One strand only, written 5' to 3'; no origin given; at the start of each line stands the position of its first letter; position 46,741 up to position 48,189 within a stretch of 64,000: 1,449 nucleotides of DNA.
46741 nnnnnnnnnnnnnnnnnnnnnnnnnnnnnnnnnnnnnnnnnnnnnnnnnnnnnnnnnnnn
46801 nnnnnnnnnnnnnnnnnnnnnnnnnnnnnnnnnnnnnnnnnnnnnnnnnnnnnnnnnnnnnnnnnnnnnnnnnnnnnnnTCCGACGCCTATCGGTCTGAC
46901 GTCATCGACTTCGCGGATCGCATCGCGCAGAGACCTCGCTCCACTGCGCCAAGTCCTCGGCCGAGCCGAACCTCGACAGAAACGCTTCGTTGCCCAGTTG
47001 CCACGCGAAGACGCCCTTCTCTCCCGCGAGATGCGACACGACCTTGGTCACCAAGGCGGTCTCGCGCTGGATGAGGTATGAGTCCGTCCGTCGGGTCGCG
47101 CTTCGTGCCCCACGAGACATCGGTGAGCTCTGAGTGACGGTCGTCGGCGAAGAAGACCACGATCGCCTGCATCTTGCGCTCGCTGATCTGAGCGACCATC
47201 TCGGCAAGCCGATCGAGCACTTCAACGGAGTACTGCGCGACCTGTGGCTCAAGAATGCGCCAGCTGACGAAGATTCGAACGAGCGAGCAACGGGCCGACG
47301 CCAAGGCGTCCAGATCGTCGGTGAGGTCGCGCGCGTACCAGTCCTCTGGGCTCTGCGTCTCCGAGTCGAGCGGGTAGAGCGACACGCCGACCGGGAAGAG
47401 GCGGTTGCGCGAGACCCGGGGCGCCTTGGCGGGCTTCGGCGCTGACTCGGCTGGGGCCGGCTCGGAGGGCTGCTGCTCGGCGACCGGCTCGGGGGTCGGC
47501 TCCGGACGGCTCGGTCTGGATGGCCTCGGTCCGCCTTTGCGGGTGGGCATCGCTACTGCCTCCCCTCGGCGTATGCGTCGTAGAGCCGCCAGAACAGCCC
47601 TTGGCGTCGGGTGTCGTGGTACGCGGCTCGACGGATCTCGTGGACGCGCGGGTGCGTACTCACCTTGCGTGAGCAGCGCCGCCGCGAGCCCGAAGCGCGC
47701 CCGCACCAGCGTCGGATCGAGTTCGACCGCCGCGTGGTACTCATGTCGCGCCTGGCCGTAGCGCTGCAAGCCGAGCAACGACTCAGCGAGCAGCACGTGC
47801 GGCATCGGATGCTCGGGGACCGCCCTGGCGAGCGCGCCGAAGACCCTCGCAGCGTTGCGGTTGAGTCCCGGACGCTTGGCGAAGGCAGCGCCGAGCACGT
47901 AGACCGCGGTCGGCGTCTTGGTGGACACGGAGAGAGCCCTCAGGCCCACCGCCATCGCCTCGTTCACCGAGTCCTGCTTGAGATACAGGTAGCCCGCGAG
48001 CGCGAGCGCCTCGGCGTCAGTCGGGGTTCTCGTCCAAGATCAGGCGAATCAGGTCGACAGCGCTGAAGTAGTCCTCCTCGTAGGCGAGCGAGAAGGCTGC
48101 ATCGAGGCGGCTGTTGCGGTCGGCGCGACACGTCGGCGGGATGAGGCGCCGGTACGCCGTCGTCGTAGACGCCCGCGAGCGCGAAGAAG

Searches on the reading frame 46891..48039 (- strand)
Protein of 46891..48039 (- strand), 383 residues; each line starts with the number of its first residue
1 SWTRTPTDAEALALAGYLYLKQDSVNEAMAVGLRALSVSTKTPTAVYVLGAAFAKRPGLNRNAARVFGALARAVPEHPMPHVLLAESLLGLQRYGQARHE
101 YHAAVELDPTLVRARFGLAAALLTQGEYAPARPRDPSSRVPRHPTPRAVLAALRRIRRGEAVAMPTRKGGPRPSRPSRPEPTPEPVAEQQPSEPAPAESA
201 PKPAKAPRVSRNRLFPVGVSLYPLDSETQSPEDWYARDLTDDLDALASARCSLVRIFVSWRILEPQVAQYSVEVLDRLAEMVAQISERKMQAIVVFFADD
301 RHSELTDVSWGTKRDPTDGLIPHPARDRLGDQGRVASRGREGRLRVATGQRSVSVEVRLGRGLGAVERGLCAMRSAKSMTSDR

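Call 35: search_protein_families(library=pfam, proteins=[window:46891-48039:-], max_evalue=0.0001)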
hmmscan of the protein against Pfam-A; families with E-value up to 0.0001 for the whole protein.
window:46891-48039:- (383 aa): 7 families
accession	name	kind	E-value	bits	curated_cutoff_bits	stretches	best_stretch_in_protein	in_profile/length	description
PF13414.12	TPR_11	-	1.3e-08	34.8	26.8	0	92-126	8-42/42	TPR repeat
PF07719.23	TPR_2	-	2.2e-07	30.9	27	0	81-110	4-33/34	Tetratricopeptide repeat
PF14559.12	TPR_19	-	5.9e-07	30.2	25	0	88-132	1-45/68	Tetratricopeptide repeat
PF13431.12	TPR_17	-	2e-06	28.1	24.4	0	104-129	5-30/34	Tetratricopeptide repeat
PF13432.12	TPR_16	-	4.5e-06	27.4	32.7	1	83-131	2-50/65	Tetratricopeptide repeat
PF02449.21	Glyco_hydro_42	-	6.7e-05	22.8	21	1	230-283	3-57/376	Beta-galactosidase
PF12895.13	ANAPC3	-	8.2e-05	23.2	27.2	0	61-130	6-74/82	Anaphase-promoting complex, cyclosome, subunit 3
